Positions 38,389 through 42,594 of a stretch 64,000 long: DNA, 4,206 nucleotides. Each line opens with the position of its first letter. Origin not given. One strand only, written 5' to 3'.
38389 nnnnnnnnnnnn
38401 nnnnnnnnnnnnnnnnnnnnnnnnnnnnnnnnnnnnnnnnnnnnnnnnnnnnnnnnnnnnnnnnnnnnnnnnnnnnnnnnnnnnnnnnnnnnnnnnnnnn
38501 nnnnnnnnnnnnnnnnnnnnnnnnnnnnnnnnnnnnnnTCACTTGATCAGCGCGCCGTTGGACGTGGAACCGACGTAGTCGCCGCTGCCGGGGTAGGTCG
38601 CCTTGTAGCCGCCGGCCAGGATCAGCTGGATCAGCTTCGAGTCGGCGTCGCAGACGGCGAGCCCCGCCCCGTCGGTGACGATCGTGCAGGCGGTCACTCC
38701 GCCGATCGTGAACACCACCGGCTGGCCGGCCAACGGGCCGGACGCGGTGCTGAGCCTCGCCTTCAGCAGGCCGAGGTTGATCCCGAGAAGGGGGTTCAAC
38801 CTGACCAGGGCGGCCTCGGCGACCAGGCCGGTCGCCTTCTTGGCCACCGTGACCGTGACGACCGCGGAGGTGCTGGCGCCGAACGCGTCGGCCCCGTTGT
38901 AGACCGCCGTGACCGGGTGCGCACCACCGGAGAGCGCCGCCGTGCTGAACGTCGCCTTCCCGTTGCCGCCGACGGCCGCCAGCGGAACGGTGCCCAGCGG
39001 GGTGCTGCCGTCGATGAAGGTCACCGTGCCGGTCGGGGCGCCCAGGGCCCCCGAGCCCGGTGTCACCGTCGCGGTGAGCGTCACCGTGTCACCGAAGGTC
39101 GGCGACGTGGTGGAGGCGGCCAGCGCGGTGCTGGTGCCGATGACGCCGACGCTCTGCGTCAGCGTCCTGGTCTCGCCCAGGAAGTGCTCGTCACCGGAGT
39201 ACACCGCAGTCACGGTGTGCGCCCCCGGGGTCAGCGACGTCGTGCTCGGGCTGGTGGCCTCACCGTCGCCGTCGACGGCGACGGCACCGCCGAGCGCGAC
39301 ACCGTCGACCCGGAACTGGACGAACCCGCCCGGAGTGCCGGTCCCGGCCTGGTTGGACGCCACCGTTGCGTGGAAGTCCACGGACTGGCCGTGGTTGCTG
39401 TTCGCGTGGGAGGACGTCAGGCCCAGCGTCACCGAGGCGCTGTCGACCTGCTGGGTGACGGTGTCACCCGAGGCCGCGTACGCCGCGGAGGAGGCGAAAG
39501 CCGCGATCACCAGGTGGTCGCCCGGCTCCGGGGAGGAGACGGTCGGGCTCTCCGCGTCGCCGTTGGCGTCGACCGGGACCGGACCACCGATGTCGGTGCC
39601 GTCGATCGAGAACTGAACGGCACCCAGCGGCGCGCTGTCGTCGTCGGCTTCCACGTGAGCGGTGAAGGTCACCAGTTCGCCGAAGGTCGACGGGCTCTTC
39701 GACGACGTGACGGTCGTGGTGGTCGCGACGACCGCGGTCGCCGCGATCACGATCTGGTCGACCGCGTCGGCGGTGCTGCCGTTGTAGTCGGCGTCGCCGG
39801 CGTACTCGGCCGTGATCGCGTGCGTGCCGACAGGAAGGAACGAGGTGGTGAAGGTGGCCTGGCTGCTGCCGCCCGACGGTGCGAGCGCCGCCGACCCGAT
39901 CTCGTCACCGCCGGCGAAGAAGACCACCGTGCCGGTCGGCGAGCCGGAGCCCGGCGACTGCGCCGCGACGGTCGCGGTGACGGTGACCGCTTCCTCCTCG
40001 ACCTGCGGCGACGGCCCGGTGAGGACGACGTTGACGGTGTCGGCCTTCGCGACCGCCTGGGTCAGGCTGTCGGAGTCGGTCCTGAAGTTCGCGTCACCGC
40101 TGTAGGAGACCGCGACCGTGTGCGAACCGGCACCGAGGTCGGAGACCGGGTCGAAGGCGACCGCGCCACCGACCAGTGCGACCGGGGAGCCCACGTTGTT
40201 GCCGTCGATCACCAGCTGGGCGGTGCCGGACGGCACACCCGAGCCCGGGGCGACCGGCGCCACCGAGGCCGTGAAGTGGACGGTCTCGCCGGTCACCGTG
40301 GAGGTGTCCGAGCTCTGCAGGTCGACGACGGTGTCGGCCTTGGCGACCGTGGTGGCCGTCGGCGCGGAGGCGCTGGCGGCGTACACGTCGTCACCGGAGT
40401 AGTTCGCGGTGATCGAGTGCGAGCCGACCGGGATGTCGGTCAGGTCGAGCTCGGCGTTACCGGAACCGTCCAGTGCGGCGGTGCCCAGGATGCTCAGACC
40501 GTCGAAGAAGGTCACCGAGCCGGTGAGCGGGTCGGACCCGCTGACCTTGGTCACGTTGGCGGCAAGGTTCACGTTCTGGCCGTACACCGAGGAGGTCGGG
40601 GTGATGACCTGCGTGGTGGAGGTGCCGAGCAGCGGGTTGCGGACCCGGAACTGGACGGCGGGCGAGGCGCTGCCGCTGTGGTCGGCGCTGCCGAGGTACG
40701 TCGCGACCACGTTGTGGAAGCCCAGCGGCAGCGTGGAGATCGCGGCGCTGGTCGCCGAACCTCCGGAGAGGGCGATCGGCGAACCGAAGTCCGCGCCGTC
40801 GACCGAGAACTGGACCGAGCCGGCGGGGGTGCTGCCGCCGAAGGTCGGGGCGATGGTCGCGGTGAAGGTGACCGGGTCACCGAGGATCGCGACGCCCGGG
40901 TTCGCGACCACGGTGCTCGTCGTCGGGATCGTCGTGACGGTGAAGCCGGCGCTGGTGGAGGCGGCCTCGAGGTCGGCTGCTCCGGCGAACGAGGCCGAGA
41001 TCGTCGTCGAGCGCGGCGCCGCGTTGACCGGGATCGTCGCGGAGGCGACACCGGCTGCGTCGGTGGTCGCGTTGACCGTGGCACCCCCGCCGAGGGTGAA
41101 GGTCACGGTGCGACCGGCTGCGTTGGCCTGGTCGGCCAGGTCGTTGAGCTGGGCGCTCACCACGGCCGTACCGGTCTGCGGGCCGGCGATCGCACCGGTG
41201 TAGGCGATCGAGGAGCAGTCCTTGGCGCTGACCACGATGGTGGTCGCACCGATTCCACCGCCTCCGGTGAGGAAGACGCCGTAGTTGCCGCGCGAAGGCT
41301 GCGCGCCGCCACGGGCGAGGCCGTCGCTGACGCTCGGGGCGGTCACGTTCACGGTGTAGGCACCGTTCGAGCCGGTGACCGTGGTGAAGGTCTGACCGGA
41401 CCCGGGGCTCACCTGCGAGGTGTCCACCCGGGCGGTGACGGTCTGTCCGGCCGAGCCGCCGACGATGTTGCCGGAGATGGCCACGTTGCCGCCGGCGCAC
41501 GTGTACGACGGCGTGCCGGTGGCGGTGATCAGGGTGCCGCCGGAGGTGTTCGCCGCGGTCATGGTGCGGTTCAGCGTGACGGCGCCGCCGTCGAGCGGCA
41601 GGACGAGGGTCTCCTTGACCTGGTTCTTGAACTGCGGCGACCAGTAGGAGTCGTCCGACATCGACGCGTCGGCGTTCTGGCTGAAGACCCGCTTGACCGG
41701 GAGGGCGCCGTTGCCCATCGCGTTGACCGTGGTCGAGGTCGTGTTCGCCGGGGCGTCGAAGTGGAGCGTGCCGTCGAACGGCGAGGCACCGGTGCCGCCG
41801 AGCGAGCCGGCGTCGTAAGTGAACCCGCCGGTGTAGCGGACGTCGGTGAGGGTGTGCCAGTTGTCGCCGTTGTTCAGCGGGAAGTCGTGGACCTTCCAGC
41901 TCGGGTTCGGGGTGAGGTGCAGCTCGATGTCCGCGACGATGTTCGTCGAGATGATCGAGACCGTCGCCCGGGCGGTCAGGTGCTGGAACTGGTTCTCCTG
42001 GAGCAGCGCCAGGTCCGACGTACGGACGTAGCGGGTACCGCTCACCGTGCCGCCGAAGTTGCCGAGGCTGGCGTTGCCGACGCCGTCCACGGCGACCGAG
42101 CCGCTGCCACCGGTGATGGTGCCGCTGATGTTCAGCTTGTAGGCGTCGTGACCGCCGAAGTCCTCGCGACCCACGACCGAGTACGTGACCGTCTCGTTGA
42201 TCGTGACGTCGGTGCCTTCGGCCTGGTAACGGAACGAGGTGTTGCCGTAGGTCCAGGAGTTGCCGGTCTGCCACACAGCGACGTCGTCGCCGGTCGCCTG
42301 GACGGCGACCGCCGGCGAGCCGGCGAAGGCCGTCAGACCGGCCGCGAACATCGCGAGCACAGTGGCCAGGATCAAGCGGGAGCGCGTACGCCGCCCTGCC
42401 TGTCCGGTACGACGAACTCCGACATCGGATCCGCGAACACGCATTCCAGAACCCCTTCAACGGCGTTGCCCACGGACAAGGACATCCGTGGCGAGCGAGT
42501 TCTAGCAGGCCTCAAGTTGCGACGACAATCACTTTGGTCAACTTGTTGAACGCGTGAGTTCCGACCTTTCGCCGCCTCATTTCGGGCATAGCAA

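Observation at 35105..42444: Operon of two giant paralogous Ig-stalk proteins with different tips and no cell-wall anchor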

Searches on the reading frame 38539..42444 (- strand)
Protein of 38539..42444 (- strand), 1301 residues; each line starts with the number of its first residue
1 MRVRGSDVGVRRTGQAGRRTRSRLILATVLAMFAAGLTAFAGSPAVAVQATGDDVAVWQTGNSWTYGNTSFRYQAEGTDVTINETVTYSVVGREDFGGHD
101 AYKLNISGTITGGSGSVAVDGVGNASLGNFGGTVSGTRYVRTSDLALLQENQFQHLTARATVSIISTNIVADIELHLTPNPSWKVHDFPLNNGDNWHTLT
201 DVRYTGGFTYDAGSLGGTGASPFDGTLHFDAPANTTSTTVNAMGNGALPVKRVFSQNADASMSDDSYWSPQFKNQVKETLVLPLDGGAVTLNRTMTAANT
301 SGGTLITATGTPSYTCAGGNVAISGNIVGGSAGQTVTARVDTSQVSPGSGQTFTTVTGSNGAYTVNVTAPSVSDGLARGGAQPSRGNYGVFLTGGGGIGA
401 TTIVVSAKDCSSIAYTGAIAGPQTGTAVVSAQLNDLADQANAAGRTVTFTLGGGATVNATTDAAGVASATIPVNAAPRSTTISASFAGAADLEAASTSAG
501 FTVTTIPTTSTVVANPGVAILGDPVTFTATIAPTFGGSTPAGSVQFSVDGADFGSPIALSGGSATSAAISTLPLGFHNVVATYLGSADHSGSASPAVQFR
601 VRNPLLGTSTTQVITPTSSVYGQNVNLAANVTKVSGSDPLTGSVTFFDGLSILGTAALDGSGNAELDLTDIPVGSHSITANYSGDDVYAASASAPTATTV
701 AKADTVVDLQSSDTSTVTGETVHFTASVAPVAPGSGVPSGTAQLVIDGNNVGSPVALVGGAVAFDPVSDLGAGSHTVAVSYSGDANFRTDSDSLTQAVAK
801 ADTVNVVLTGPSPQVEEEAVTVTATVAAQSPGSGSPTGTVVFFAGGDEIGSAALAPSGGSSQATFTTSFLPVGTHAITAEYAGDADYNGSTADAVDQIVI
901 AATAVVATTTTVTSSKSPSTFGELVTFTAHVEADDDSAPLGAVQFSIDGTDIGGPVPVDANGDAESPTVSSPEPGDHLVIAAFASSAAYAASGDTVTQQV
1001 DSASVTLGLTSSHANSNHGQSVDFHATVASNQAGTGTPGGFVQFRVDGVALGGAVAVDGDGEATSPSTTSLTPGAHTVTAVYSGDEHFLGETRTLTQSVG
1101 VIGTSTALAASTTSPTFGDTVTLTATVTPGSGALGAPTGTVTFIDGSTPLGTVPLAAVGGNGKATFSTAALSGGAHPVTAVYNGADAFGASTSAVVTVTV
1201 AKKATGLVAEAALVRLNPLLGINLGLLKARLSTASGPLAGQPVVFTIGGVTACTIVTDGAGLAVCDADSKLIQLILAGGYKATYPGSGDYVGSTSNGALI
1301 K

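Call 5: search_protein_families(library=pfam, proteins=[window:38539-42444:-], max_evalue=0.01)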
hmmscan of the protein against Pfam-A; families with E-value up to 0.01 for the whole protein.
window:38539-42444:- (1301 aa): 1 family
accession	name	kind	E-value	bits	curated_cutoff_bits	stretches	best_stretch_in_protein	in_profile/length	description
PF16640.11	Big_3_5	-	1.9e-118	387.7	35.5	7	1109-1201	2-88/88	Bacterial Ig-like domain (group 3)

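Call 6: search_protein_families(library=ncbifam, proteins=[window:38539-42444:-], max_evalue=0.01)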
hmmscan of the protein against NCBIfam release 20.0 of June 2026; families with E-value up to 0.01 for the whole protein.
window:38539-42444:- (1301 aa): 0 families

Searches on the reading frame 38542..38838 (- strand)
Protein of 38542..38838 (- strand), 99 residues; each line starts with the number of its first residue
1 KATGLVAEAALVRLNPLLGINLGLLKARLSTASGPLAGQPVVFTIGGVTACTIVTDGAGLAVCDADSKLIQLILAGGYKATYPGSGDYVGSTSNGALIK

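Call 15: search_protein_families(library=pfam, proteins=[window:38542-38838:-], max_evalue=1)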
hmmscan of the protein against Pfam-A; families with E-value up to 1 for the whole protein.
seq(99 aa): 0 families

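Call 55: find_homologous_proteins(query=A4, max_evalue=0.001)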
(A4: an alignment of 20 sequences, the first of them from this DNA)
Query A4 (20 sequences) (99 aa, profile of the alignment): 2 proteins with E <= 0.001 among 1756 candidates.
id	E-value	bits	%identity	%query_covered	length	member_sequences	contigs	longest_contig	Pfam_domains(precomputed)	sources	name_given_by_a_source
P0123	1.7e-25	107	31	89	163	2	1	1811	PF02369.23,PF16640.12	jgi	jgi:hypothetical protein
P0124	4.8e-18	83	34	68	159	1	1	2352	PF16640.12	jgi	jgi:hypothetical protein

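Call 72: search_solved_structures(query=A4, max_evalue=10)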
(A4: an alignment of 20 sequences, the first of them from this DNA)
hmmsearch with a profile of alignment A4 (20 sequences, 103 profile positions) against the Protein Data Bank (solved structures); distinct sequences matched with E-value up to 10: 14.
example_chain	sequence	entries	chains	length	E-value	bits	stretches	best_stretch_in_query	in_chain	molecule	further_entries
1cwv_A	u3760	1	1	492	1.1e-06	32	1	15-71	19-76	INVASIN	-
8qox_B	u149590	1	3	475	4.4e-05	26.8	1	13-84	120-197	Conserved membrane protein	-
5ldy_A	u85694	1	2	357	0.00049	23.5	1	4-72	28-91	Ig domain protein group 1 domain protein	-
3e8v_A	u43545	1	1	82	0.00052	23.4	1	27-73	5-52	Possible transglutaminase-family protein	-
6fwv_A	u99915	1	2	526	0.0079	19.6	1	9-70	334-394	Collagen Adhesion protein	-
5n40_A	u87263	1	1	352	0.019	18.3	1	4-63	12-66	Putative invasin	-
5tfy_I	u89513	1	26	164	0.21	15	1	2-54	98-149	Flagellin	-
2or7_A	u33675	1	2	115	0.25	14.8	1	33-93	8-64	T-cell immunoglobulin and mucin domain-containing protein 2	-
3ew1_A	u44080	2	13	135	0.38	14.2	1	37-77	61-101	rhizavidin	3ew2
6qfs_A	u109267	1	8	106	0.43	14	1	25-97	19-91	Exoglucanase/xylanase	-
1exg_A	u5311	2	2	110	0.46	13.9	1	25-98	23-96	EXO-1,4-BETA-D-GLYCANASE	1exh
7en6_A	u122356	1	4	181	0.82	13.1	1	27-62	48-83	HTH-type transcriptional regulator MurR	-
7en5_A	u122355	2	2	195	0.94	12.9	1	27-62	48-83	HTH-type transcriptional regulator MurR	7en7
9wca_J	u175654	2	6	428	1.2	12.6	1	47-98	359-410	A8 gpJ 713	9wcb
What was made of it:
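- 38542..38844 (-): A C-terminal (CT) domain (aa 1201-1301; Cys1253, Cys1265). Ends ..GALIK, and most sampled A orthologues end in hydrophobic-hydrophobic-K. The CT profile hits invasin D1 (1cwv) at E 1.1e-6 (call 72).
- On Inverse autotransporters (intimin/invasin): The CT profile hits invasin D1 at E 1.1e-6 (call 72).
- The CT profile hits invasin (call 72).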

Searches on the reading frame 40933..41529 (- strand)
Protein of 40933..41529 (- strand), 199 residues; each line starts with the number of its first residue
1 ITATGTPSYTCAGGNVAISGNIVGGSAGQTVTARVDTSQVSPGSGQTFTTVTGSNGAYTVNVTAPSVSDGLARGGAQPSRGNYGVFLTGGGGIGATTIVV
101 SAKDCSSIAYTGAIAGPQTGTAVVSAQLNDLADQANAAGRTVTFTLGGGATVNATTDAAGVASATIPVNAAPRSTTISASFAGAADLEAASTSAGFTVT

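Call 15: search_protein_families(library=pfam, proteins=[window:40933-41529:-], max_evalue=1)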
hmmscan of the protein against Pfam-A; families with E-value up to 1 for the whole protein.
seq(199 aa): 2 families
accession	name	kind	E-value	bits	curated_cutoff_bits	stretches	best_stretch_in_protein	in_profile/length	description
PF09134.16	Invasin_D3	-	0.0006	20.7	33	1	106-188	5-89/98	Invasin, domain 3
PF17789.7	MG4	-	0.22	12.2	24.7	1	133-182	26-76/95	Macroglobulin domain MG4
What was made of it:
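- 40915..41199 (-): A linker Ig (aa about 416-510), invasin/Big_1-like. Weak Pfam Invasin_D3 hit, E 6e-4 (call 15).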

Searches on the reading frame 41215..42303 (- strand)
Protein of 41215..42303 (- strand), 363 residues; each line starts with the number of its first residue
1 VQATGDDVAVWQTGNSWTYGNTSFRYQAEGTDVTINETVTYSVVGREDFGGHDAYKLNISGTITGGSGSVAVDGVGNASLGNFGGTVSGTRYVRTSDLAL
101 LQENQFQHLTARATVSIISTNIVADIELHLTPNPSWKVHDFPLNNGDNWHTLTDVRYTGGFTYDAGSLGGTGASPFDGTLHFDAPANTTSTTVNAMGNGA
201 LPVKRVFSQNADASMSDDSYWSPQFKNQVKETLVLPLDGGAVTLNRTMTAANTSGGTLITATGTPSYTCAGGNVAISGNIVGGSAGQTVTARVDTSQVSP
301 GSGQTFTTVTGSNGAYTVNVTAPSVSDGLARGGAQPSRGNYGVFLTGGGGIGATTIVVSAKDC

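Call 14: search_solved_structures(query=window:41215-42303:-, max_evalue=10)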
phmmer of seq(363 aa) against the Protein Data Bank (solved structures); distinct sequences matched with E-value up to 10: 2.
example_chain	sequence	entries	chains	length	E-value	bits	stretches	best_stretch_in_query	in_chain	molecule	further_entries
4twg_A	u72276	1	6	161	0.45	12.8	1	272-359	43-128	Molybdopterin biosynthesis Mog protein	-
4m7k_H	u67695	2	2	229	1.5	11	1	3-39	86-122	10H10 heavy chain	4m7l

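Call 17: find_homologous_proteins(query=window:41215-42303:-)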
Query seq(363 aa) (363 aa): 7 proteins with E <= 0.001 among 8000 candidates.
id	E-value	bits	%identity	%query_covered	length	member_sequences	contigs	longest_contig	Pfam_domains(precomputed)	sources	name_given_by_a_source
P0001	2.4e-102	361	55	91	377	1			-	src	-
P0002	3.7e-97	344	50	100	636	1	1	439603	-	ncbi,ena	-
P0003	1.0e-95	339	54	85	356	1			-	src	-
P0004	1.3e-88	316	61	73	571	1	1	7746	-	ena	-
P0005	8.6e-82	293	62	67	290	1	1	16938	-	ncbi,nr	ncbi:MAG: hypothetical protein JWQ32_873, partial [Marmoricola sp.]|nr:hypothetical protein [Marmori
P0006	3.3e-77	278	68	53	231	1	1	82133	-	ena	-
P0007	1.4e-56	210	72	40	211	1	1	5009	-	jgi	jgi:hypothetical protein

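Call 18: find_encoding_contigs(protein=P0002, flank=10000, max_places=3)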
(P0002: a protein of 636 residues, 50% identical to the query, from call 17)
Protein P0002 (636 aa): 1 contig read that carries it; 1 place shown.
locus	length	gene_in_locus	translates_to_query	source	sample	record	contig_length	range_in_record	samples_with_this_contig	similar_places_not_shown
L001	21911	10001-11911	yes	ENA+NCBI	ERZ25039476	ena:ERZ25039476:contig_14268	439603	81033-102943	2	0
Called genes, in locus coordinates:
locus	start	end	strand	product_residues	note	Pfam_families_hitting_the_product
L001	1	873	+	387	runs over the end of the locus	PF07969:Amidohydro_3 (weak), PF01979:Amidohydro_1, PF07969:Amidohydro_3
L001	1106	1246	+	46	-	-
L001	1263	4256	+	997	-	PF13191:AAA_16, PF00196:GerE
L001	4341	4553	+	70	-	-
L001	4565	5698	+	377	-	PF08007:JmjC_2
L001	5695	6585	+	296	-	PF06999:Suc_Fer-like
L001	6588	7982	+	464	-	PF00067:p450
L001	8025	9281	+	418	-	PF05977:MFS_3, PF07690:MFS_1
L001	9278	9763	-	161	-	PF08592:Anthrone_oxy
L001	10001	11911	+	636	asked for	-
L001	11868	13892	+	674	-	PF16640:Big_3_5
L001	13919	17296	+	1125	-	PF02369:Big_1 (faint), PF09134:Invasin_D3 (weak), PF16640:Big_3_5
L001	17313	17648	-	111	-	-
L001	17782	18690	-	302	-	PF19328:DAP_DH_C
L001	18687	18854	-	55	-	-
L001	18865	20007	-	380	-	PF00685:Sulfotransfer_1, PF13469:Sulfotransfer_3, PF17784:Sulfotransfer_4 (faint)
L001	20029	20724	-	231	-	PF00106:adh_short, PF08659:KR (weak), PF13561:adh_short_C2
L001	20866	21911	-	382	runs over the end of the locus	-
